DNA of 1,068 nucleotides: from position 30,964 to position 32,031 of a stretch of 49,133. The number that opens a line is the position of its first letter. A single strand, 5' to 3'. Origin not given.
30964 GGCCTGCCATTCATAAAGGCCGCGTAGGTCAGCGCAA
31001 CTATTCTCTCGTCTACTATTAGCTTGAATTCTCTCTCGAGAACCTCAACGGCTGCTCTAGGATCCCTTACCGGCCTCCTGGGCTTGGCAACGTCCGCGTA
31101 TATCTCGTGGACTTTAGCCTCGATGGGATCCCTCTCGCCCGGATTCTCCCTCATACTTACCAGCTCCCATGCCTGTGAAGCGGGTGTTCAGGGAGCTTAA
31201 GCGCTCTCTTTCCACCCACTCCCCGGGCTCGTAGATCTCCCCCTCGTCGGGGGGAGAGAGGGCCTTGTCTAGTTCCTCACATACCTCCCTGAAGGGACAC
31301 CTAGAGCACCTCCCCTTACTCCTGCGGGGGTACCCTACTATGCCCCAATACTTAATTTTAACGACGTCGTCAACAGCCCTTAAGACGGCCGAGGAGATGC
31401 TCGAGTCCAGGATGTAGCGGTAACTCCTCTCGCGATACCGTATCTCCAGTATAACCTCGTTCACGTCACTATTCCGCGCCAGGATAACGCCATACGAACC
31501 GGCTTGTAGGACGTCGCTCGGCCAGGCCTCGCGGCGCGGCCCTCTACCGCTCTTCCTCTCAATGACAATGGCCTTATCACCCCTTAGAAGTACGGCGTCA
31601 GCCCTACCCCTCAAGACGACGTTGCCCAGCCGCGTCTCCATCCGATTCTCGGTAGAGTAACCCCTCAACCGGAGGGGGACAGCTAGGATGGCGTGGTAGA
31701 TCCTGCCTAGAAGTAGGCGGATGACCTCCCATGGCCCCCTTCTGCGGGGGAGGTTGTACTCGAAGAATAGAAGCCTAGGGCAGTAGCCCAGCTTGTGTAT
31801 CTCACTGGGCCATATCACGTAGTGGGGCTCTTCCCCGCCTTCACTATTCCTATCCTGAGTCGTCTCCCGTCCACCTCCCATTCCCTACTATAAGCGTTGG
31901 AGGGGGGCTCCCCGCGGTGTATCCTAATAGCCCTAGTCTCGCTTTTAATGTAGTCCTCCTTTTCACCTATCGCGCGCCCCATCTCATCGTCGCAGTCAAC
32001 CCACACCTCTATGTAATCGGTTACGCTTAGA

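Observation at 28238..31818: Solo Cas4-like nuclease in an overlapping three-gene module with a MoxR AAA+ ATPase and a CoxE-type vWA protein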

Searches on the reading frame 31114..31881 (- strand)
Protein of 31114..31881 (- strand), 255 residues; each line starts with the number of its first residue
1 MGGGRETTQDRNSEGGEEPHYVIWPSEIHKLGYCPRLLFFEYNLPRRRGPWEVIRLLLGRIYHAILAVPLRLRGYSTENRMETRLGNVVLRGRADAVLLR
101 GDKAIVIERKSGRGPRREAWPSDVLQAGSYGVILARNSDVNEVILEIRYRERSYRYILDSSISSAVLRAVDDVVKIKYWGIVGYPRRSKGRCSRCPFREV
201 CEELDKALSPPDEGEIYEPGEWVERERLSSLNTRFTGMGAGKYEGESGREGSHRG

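Call 3: search_protein_families(library=pfam, proteins=[window:31114-31881:-], max_evalue=0.1)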
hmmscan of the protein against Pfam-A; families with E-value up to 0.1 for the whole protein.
window:31114-31881:- (255 aa): 2 families
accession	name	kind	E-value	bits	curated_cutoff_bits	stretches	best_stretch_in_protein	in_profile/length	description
PF12705.13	PDDEXK_1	-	3.4e-09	37.5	22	1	82-202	116-247/247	PD-(D/E)XK nuclease superfamily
PF01930.23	Cas_Cas4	-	8.1e-06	26.4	22.7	1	27-201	4-158/160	Domain of unknown function DUF83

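Call 4: search_protein_families(library=ncbifam, proteins=[window:31114-31881:-], max_evalue=0.1)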
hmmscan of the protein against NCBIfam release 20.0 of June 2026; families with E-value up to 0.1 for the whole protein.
window:31114-31881:- (255 aa): 2 families
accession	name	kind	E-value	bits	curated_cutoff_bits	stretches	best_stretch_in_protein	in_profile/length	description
TIGR00372.1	cas4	equivalog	8.4e-20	71.4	65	1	25-202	3-179/180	CRISPR-associated protein Cas4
NF049935.1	cas4g_cas1g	exception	2.9e-07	29.4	560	1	31-201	10-189/546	CRISPR-associated endonuclease Cas4g/Cas1g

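Call 5: search_protein_families(library=padloc, proteins=[window:31114-31881:-], max_evalue=0.1)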
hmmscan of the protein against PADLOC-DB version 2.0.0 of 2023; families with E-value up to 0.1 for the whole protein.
window:31114-31881:- (255 aa): 12 families
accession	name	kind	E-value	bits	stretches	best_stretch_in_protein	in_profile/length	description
PDLC00943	Cas4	-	2.2e-20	71.4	1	25-202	3-179/180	CRISPR-associated protein Cas4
PDLC01250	Cas4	-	7.1e-17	60.2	1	25-202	3-168/168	"CAS-I,CAS-II,CAS-III,CAS-IV,CAS-V,CAS-VI; acquisition_associated"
PDLC00944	Cas4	-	5.1e-14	50.8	1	25-201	3-176/177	Cas4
PDLC01447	Cas4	-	3.8e-11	41.7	1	23-202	5-158/161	"CAS-I,CAS-II,CAS-III,CAS-IV,CAS-V,CAS-VI; acquisition_associated"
PDLC02083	Cas4_II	-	4.8e-08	31.6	1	58-202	35-184/186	-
PDLC02067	Cas1b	-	1.2e-07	28.9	1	27-201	2-174/533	-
PDLC01611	Cas4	-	1.3e-07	30.1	1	26-201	3-156/158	"CAS-I,CAS-II,CAS-III,CAS-IV,CAS-V,CAS-VI; acquisition_associated"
PDLC01747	Cas1g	-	1.3e-06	25.3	1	29-201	7-176/523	-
PDLC02087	Cas4b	-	6.8e-06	24.3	1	22-201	2-188/189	-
PDLC02034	Cas4d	-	4.9e-05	21.1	1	27-201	10-180/192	-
PDLC01773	Cas4c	-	7.6e-05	20.2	1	59-202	53-194/229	-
PDLC00060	DruK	-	0.069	10.5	1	186-203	244-261/347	PD-(D/E)XK nuclease superfamily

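Call 13: find_homologous_proteins(query=window:31114-31818:-)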
Query window:31114-31818:- (234 aa): 23 proteins with E <= 0.001 among 567 candidates.
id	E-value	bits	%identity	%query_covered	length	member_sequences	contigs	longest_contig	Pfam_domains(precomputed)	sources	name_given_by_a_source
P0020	9.2e-153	525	100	100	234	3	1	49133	PF01930.24,PF12705.14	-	-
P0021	1.0e-89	318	61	100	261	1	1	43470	PF12705.14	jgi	jgi:CRISPR-associated exonuclease Cas4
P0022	1.8e-83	298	62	88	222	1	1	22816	PF01930.24,PF12705.14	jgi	jgi:CRISPR-associated exonuclease Cas4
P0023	6.1e-79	283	58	95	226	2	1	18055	PF12705.14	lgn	-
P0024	3.5e-78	280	54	100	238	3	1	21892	PF01930.24,PF12705.14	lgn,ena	-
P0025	9.2e-71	256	62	82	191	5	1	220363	PF12705.14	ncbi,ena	-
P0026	7.8e-64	233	49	100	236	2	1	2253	PF01930.24,PF12705.14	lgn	-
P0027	3.8e-62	228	62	71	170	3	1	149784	PF12705.14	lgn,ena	-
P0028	1.4e-58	216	47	86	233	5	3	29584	PF01930.24,PF12705.14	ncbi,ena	-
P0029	3.1e-56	209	50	87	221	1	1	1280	PF01930.24,PF12705.14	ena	-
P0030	4.0e-56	208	51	86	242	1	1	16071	PF12705.14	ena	-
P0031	8.4e-53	197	47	86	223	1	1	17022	PF01930.24,PF12705.14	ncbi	-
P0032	1.4e-50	190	44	89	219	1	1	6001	PF01930.24,PF12705.14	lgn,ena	-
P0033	4.0e-49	185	46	89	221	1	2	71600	PF01930.24,PF12705.14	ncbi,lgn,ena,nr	ncbi:MAG: CRISPR-associated protein Cas4 [Desulfurococcales archaeon]|nr:CRISPR-associated protein C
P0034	3.0e-48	182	50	84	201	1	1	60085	PF01930.24,PF12705.14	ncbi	ncbi:MAG: Dna2/Cas4 domain-containing protein [Acidilobus sp.]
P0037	3.7e-47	179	44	86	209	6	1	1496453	PF12705.14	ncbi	ncbi:CRISPR-associated protein Cas4 [Acidilobus saccharovorans]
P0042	1.2e-36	144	48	67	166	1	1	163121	PF01930.24,PF12705.14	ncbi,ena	-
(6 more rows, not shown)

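Call 16: find_encoding_contigs(protein=P0037, flank=6000, max_places=1)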
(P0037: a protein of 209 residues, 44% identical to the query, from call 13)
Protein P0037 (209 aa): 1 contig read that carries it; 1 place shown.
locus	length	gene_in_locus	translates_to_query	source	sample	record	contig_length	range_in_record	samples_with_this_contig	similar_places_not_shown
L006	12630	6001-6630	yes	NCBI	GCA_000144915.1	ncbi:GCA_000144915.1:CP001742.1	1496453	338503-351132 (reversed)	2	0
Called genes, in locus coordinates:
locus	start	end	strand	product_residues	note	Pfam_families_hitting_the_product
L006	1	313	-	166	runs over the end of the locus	PF00293:NUDIX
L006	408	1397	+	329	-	PF22082:TtuA_LIM_N, PF01171:ATP_bind_3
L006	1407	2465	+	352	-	PF19238:Radical_SAM_2 (faint), PF04055:Radical_SAM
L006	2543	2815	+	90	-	-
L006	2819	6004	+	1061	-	PF00133:tRNA-synt_1, PF09334:tRNA-synt_1g (weak), PF01406:tRNA-synt_1e (weak), PF01921:tRNA-synt_1f (faint), PF08264:Anticodon_1, PF19302:DUF5915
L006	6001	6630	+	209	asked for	PF12705:PDDEXK_1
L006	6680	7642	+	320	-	PF07728:AAA_5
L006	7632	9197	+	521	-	PF05762:VWA_CoxE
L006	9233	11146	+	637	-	PF00750:tRNA-synt_1d, PF05746:DALR_1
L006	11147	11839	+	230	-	PF01048:PNP_UDP_1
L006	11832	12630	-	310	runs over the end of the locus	-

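Call 25: search_solved_structures(query=window:31114-31818:-, max_evalue=1, show_alignments=2)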
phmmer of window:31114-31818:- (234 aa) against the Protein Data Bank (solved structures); distinct sequences matched with E-value up to 1: 2.
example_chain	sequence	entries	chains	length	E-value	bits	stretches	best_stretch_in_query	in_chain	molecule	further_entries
4r5q_A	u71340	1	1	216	0.00056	22.6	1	2-94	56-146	CRISPR-associated exonuclease, Cas4 family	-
2hfs_A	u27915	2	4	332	0.57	12.8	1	106-163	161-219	Mevalonate kinase, putative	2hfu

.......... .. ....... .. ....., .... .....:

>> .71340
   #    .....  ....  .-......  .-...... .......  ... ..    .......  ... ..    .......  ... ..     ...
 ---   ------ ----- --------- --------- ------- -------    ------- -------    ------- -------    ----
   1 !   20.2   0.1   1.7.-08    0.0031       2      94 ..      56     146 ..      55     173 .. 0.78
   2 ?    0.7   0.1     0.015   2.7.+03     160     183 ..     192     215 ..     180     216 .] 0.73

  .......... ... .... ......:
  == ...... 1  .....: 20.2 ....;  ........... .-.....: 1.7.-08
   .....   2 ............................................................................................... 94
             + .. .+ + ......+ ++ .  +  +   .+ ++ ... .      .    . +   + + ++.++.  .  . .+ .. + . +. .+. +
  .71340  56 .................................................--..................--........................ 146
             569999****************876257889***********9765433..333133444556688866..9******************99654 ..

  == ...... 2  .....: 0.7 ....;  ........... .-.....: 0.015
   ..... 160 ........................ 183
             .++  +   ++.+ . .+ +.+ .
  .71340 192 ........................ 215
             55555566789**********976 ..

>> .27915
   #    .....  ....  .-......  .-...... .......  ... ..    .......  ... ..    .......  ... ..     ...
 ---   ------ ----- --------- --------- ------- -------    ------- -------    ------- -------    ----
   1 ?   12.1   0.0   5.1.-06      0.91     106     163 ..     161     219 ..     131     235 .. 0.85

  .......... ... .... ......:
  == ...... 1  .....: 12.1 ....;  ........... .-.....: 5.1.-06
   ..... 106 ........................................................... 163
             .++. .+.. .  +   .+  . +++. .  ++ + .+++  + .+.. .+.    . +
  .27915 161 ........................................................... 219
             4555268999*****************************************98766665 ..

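Call 41: find_related_loci(query=A2, collection=metagenome_contigs, flank=5000)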
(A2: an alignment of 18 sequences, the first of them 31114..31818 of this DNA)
Query A2 (234 aa) in metagenome_contigs; peptide patterns used: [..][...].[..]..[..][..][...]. (x = any residue, [..] = any of these).
43 stretches matched a pattern; 20 encode a relative of the query (tblastn E <= 1e-3); 20 distinct loci.
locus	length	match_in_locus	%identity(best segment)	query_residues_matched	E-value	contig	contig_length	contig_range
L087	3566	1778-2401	63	1-208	2e-87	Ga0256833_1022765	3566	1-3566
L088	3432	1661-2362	62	1-234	1e-80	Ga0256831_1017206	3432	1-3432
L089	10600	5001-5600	49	2-202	8e-58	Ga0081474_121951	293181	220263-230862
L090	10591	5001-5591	44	1-202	4e-53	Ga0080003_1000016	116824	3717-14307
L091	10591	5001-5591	44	1-202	4e-53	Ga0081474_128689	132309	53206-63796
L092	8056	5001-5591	44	1-202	8e-53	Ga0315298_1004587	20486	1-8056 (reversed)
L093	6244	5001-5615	42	2-208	1e-51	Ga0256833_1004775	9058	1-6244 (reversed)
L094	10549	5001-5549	45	2-185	6e-51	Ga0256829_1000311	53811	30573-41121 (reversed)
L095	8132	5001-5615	39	1-207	6e-50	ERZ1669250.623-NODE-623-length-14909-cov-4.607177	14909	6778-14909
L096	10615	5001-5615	39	1-207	4e-49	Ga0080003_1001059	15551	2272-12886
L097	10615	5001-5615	39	1-207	4e-49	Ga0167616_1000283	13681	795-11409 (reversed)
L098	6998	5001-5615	39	1-207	4e-49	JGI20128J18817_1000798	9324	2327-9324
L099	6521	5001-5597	43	2-202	8e-44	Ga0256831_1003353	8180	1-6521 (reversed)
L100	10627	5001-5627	41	2-212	2e-43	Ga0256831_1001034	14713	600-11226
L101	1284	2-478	48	43-202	3e-44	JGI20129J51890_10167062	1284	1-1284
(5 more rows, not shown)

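Call 79: find_encoding_contigs(protein=P0042, flank=5000, max_places=2)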
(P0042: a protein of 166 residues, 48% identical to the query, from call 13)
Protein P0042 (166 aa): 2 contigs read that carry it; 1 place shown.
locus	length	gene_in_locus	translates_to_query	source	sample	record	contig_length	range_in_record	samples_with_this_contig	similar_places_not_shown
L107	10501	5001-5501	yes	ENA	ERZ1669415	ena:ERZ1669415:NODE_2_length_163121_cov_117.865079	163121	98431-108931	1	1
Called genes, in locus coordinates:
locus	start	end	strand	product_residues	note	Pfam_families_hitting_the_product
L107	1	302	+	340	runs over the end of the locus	PF22082:TtuA_LIM_N, PF01171:ATP_bind_3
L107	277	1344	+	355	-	PF04055:Radical_SAM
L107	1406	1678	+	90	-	-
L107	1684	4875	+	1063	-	PF00133:tRNA-synt_1, PF09334:tRNA-synt_1g (weak), PF08264:Anticodon_1, PF19302:DUF5915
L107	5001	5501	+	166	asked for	PF12705:PDDEXK_1, PF01930:Cas_Cas4 (weak)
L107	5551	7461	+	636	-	PF00750:tRNA-synt_1d, PF05746:DALR_1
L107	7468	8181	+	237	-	PF01048:PNP_UDP_1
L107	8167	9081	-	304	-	-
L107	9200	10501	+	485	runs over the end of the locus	PF01409:tRNA-synt_2d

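Call 80: find_encoding_contigs(protein=P0033, flank=5000, max_places=2)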
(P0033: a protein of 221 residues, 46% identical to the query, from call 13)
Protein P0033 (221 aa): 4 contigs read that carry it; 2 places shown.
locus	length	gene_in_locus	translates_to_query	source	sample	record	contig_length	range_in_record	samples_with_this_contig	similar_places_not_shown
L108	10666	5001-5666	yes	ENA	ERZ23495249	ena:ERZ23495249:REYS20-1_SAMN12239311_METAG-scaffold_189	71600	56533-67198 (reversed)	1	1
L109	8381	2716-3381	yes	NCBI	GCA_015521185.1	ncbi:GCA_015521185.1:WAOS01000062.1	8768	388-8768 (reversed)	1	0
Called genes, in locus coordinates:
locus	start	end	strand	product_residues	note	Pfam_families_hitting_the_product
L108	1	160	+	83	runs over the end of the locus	-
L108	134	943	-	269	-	PF00459:Inositol_P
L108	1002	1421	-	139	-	PF04014:MazE_antitoxin (weak)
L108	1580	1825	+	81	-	-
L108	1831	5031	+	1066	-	PF00133:tRNA-synt_1, PF09334:tRNA-synt_1g (weak), PF08264:Anticodon_1, PF19302:DUF5915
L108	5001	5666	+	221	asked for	PF01930:Cas_Cas4 (weak), PF12705:PDDEXK_1 (weak)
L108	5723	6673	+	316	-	PF07728:AAA_5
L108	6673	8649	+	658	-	PF05762:VWA_CoxE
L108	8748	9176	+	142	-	PF00203:Ribosomal_S19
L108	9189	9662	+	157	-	PF00237:Ribosomal_L22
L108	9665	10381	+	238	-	PF07650:KH_2, PF00189:Ribosomal_S3_C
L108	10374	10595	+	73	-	PF00831:Ribosomal_L29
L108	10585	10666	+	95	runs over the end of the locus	PF01868:RNase_P-MRP_p29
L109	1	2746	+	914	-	PF00133:tRNA-synt_1, PF09334:tRNA-synt_1g (faint), PF08264:Anticodon_1, PF19302:DUF5915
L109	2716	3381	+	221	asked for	PF01930:Cas_Cas4 (weak), PF12705:PDDEXK_1 (weak)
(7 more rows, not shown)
